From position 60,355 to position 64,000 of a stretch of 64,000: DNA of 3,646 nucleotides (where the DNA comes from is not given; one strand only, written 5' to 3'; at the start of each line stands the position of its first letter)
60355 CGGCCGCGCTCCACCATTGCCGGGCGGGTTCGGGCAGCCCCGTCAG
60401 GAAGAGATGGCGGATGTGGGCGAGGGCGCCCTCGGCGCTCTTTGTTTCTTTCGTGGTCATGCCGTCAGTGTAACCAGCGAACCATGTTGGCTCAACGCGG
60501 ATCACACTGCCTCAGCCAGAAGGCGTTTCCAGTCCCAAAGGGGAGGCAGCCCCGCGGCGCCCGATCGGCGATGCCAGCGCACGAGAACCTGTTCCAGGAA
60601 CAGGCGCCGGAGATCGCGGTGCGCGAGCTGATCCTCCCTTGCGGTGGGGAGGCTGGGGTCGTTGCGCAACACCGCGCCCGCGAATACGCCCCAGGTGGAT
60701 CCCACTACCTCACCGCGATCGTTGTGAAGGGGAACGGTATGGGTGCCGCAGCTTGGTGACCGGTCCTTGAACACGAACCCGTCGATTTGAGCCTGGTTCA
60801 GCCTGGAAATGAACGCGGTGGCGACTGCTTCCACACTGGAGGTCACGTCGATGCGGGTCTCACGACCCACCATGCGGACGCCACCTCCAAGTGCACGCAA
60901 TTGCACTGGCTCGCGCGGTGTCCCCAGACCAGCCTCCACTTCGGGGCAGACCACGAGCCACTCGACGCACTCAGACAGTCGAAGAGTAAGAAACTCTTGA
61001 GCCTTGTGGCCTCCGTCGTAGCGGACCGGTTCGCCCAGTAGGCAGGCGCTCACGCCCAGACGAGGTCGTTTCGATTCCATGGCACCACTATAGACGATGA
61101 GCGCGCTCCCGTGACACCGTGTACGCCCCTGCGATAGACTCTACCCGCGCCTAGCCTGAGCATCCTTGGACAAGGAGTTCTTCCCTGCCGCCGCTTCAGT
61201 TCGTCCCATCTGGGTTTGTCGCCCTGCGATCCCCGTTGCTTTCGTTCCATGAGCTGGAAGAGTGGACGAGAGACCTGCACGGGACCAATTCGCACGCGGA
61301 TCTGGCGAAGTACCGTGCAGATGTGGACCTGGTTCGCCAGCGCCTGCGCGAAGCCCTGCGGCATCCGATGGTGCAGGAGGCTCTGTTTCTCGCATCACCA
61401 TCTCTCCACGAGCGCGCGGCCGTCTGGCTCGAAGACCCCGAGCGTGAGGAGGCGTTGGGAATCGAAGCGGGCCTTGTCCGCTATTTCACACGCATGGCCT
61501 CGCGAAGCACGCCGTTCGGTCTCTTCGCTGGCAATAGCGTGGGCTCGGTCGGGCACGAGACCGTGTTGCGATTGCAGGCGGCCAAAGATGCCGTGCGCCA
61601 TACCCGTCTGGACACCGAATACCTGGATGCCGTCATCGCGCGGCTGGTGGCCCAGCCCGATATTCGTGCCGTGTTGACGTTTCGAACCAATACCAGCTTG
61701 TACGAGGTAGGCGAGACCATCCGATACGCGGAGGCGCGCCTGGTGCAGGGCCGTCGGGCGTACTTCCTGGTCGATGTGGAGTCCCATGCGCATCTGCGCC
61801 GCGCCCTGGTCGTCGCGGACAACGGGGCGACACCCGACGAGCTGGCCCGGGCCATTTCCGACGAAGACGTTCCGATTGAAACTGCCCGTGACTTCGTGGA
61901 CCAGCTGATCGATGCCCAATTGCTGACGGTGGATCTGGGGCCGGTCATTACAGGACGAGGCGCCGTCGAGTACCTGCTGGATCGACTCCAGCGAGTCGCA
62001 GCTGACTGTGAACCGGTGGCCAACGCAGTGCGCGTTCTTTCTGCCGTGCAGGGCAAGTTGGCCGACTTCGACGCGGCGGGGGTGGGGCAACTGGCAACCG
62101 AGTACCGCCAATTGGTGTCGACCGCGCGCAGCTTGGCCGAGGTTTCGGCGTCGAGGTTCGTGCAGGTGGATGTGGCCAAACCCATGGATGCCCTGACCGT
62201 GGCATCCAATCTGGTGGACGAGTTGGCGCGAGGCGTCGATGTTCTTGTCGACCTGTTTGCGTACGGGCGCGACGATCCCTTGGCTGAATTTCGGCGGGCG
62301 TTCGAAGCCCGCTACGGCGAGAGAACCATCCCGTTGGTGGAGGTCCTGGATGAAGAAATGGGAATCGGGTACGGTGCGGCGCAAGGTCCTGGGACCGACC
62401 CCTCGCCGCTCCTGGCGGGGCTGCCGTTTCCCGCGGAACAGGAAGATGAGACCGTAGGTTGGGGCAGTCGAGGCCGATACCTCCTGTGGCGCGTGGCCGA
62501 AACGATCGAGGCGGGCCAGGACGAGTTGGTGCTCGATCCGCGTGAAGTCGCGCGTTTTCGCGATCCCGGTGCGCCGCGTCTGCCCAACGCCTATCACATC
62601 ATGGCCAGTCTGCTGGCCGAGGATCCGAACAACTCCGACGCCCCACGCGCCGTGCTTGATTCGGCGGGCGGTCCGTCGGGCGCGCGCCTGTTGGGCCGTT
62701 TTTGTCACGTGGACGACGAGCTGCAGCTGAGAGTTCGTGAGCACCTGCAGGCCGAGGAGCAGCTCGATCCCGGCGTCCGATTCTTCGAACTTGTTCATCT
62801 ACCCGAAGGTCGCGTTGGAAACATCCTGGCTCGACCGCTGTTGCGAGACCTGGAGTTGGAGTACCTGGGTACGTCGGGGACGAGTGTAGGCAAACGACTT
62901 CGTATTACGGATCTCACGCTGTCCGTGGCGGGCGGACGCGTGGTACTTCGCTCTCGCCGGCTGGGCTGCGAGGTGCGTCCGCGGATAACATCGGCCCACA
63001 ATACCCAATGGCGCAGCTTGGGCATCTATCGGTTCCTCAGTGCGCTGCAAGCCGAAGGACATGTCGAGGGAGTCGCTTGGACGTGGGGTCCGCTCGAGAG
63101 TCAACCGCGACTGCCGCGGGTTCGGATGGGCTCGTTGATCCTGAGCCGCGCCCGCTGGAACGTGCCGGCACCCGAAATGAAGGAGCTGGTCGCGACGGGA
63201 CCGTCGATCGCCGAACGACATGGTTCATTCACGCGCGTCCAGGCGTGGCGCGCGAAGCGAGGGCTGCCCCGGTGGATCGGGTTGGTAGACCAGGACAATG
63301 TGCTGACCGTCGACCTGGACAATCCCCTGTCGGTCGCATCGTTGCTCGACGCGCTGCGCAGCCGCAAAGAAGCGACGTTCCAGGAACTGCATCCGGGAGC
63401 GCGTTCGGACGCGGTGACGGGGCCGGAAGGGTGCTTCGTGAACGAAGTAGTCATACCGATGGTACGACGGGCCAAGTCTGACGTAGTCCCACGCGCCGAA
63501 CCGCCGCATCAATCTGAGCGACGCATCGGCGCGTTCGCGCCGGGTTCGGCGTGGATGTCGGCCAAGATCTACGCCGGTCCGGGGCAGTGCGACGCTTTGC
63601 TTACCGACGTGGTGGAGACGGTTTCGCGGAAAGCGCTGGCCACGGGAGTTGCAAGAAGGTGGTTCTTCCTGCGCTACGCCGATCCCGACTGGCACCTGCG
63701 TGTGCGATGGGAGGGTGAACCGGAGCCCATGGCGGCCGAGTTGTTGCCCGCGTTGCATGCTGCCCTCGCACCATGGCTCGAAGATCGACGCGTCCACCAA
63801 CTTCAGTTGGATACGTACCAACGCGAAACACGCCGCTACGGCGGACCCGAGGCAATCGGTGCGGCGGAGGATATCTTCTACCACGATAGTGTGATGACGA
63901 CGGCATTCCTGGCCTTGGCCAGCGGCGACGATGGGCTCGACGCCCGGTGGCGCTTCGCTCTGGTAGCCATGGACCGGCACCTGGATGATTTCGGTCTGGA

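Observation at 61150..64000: Edge of a RiPP (lanthipeptide-like) biosynthetic locus: full-length LanB-type dehydratase running off the window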

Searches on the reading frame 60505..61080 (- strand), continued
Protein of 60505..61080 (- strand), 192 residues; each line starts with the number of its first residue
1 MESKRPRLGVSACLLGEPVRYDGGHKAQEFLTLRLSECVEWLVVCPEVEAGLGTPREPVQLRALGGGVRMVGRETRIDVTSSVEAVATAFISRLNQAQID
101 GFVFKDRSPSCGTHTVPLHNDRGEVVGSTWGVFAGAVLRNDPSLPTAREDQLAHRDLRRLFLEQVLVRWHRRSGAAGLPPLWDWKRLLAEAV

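Call 67: search_solved_structures(query=P0137, max_evalue=0.001, show_alignments=3)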
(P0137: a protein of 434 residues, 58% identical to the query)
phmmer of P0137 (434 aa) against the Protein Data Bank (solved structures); distinct sequences matched with E-value up to 0.001: 7.
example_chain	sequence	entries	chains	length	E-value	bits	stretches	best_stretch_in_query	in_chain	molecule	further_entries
8byk_A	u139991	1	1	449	6.6e-15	58.2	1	143-425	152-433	Lanthionine synthetase C-like protein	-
2g02_A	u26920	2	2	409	6.6e-08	35.1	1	130-345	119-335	Nisin biosynthesis protein nisC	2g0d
3t33_A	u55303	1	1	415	1.8e-06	30.4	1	216-368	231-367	G protein coupled receptor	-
6wq1_A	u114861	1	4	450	3e-05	26.4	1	216-355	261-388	LanC-like protein 2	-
3e6u_A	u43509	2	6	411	0.00014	24.2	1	214-354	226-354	LanC-like protein 1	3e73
8d0v_A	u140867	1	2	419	0.00014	24.2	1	214-354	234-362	Glutathione S-transferase LANCL1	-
8czk_A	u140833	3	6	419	0.00014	24.2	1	214-354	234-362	Glutathione S-transferase LANCL1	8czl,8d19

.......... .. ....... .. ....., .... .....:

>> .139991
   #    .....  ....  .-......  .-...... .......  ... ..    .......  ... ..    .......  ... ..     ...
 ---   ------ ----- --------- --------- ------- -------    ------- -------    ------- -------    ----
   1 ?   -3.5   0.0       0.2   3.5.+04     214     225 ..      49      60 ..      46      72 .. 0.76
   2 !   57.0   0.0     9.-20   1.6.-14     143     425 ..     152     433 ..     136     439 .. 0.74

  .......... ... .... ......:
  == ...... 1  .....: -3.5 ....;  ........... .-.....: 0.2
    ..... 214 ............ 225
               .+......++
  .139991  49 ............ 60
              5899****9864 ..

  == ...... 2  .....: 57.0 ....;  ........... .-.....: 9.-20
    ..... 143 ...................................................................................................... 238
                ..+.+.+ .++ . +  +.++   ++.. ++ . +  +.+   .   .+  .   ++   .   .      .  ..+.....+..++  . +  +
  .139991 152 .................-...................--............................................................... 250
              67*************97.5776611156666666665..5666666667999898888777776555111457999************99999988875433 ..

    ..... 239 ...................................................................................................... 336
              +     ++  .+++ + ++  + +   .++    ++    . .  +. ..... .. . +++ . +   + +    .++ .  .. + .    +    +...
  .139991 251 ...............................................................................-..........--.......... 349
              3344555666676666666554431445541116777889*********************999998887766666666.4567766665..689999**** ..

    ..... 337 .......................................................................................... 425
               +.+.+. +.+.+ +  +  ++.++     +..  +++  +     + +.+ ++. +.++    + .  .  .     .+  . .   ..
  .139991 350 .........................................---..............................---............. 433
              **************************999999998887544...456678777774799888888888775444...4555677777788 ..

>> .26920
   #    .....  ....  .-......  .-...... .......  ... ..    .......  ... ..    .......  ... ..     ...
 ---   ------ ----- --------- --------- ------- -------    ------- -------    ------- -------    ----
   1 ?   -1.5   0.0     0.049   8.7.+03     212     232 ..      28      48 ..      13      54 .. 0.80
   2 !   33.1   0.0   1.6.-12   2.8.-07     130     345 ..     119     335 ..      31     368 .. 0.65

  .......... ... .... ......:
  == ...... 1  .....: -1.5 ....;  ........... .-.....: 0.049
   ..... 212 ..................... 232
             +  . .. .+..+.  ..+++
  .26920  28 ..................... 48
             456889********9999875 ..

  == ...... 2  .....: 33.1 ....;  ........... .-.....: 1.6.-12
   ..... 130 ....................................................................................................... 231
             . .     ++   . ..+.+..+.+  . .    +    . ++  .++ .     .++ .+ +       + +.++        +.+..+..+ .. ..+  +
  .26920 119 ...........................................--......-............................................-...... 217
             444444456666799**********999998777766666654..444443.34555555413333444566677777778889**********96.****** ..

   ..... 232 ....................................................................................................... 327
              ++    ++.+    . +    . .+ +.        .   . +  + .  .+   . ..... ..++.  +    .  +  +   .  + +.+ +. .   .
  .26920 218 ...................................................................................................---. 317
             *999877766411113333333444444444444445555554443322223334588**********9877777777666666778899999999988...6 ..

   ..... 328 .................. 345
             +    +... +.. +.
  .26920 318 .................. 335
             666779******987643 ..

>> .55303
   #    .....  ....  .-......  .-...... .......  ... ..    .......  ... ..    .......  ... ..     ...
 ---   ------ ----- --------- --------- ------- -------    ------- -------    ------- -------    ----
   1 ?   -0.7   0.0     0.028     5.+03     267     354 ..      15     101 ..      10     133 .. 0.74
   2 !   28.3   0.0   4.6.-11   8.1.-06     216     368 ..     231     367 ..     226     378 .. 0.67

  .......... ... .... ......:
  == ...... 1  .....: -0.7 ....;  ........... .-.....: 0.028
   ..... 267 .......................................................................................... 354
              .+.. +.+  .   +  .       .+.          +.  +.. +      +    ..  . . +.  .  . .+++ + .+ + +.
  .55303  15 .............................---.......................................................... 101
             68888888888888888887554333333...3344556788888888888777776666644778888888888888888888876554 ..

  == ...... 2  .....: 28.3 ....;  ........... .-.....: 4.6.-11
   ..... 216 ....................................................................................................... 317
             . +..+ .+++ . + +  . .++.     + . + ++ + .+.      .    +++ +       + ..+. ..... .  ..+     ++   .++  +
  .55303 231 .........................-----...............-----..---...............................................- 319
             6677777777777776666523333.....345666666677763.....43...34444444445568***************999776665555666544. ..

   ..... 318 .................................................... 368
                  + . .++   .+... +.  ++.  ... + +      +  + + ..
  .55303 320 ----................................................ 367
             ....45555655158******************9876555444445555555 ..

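Call 81: search_protein_families(library=ncbifam, proteins=[window:60505-61080:-], max_evalue=0.001)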
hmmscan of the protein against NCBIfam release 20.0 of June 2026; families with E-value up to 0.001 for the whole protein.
window:60505-61080:- (192 aa): 0 families

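Call 86: predict_structure(alignment_id=A4)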
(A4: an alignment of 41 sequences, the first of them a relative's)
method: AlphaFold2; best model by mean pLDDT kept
length: 188 residues; sequences in the alignment: 41
mean_pLDDT: 86.9   pTM: 0.70
mean pLDDT of the five models: 86.9, 86.1, 85.4, 84.4, 84.3
residues with pLDDT >= 90: 102; 70-90: 62; 50-70: 23; < 50: 1
segments of 3 or more residues with pLDDT < 50: none
pLDDT, mean of each block of 10 residues (from residue 1): 73 85 67 94 97 94 90 64 85 92 97 96 93 86 84 93 93 92 74
secondary structure, 60 per line:
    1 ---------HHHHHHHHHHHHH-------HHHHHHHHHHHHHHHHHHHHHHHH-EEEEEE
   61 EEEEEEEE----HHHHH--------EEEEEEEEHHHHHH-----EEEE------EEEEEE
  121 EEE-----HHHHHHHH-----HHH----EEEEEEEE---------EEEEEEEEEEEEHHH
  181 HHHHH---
elements in order: H10-22 H30-53 E55-68 H73-77 E86-93 H94-99 E105-108 E115-123 H129-136 E149-156 E166-177 H178-185

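Call 89: fold_search(model_id=the predicted structure, library=pdb)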
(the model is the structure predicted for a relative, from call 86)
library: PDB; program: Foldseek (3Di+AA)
matches with E <= 10: 818; with E <= 0.001: 0
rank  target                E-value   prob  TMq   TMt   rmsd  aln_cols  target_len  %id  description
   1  4kks                  2.0e-03  1.00  0.40  0.28   8.9       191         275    6  Crystal Structure of BesA (C2 form) (released 2013-07-10)
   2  4kkt_C                6.0e-03  1.00  0.40  0.29   7.9       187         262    6  Crystal Structure of BesA (P21 form) (released 2013-07-10)
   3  4kku_B                6.3e-03  1.00  0.39  0.28   8.1       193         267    6  Structure of BesA (Selenomethinone derivative - P212121) (released 2013-07-10)
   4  3fpp_A                8.0e-03  1.00  0.36  0.26   3.7        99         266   16  Crystal structure of E.coli MacA (released 2009-04-28)
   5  4kku_A                9.5e-03  1.00  0.40  0.29   7.8       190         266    6  Structure of BesA (Selenomethinone derivative - P212121) (released 2013-07-10)
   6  8zar_C                9.5e-03  1.00  0.31  0.18   6.4       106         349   16  EmrAB-TolC MFS-type tripartite multidrug efflux pump FA (released 2025-04-30)
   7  4kku_C                1.0e-02  1.00  0.39  0.29   7.9       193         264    6  Structure of BesA (Selenomethinone derivative - P212121) (released 2013-07-10)
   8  4kkt_D                1.1e-02  1.00  0.40  0.30   7.8       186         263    6  Crystal Structure of BesA (P21 form) (released 2013-07-10)
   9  9qgy_G                1.1e-02  1.00  0.37  0.21   2.9        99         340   14  Structure of the YbjP lipoprotein bound to the MacAB-TolC tripartite efflux pump (released 2026-03-25)
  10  4dk1_D                1.2e-02  1.00  0.33  0.23   4.3        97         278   13  Crystal Structure of MacA-MexA chimeric protein, containing the Pseudomonas aeruginosa MexA alpha-hairpin domain. (released 2012-03-07)
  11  4kkt_A                1.5e-02  1.00  0.40  0.29   7.8       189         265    6  Crystal Structure of BesA (P21 form) (released 2013-07-10)
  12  4kkt_B                1.6e-02  1.00  0.40  0.29   7.8       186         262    6  Crystal Structure of BesA (P21 form) (released 2013-07-10)
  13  4dk1_B                2.0e-02  1.00  0.36  0.24   3.6        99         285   11  Crystal Structure of MacA-MexA chimeric protein, containing the Pseudomonas aeruginosa MexA alpha-hairpin domain. (released 2012-03-07)
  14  3fpp_B                2.1e-02  1.00  0.33  0.24   3.6       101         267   17  Crystal structure of E.coli MacA (released 2009-04-28)
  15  3lnn_B                2.5e-02  1.00  0.34  0.27   2.6        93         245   12  Crystal structure of ZneB from Cupriavidus metallidurans (released 2010-06-30)
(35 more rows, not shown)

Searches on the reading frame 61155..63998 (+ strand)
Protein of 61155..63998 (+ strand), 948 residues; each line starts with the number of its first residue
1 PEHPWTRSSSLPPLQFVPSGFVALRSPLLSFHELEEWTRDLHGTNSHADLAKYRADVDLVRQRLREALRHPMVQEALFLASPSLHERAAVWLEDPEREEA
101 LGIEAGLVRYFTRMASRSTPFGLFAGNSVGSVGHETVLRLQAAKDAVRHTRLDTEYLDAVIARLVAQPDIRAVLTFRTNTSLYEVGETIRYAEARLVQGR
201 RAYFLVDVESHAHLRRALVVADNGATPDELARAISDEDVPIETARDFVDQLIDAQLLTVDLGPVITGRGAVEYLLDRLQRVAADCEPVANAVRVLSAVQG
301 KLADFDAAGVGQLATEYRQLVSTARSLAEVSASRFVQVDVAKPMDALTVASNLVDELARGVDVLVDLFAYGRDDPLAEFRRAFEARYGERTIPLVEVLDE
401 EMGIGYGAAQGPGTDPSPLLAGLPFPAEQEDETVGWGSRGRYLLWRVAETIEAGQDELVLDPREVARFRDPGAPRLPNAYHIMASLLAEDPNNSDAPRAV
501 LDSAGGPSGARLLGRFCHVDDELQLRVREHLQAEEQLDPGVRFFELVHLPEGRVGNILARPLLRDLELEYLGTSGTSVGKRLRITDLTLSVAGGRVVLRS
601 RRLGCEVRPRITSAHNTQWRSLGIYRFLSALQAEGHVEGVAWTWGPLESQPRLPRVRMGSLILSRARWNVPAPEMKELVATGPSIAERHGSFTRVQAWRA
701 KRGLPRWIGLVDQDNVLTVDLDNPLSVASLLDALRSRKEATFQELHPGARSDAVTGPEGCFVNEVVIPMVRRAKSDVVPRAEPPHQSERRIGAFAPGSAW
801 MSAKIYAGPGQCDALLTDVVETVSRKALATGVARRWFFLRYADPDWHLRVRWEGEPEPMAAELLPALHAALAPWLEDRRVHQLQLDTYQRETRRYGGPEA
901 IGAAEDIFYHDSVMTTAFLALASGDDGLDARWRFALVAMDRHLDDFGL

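Call 5: search_protein_families(library=pfam, proteins=[window:61155-63998:+], max_evalue=0.01)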
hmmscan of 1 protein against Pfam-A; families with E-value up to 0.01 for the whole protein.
window:61155-63998:+ (948 aa): 2 families
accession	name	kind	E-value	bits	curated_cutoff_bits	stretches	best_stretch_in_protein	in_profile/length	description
PF04738.18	Lant_dehydr_N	-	2.1e-142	476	28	1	70-730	2-649/649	Lantibiotic dehydratase, N terminus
PF14028.11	Lant_dehydr_C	-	6.2e-41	141.7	24.4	1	800-948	1-145/255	Lantibiotic biosynthesis dehydratase C-term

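Call 6: search_protein_families(library=ncbifam, proteins=[window:61155-63998:+], max_evalue=0.01)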
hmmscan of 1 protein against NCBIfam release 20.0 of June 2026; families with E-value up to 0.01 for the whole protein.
window:61155-63998:+ (948 aa): 1 family
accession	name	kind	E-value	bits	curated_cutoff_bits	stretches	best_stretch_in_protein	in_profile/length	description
TIGR03891.1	thiopep_ocin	subfamily_domain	5.3e-43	147.8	48.45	1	800-948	1-146/263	thiopeptide-type bacteriocin biosynthesis protein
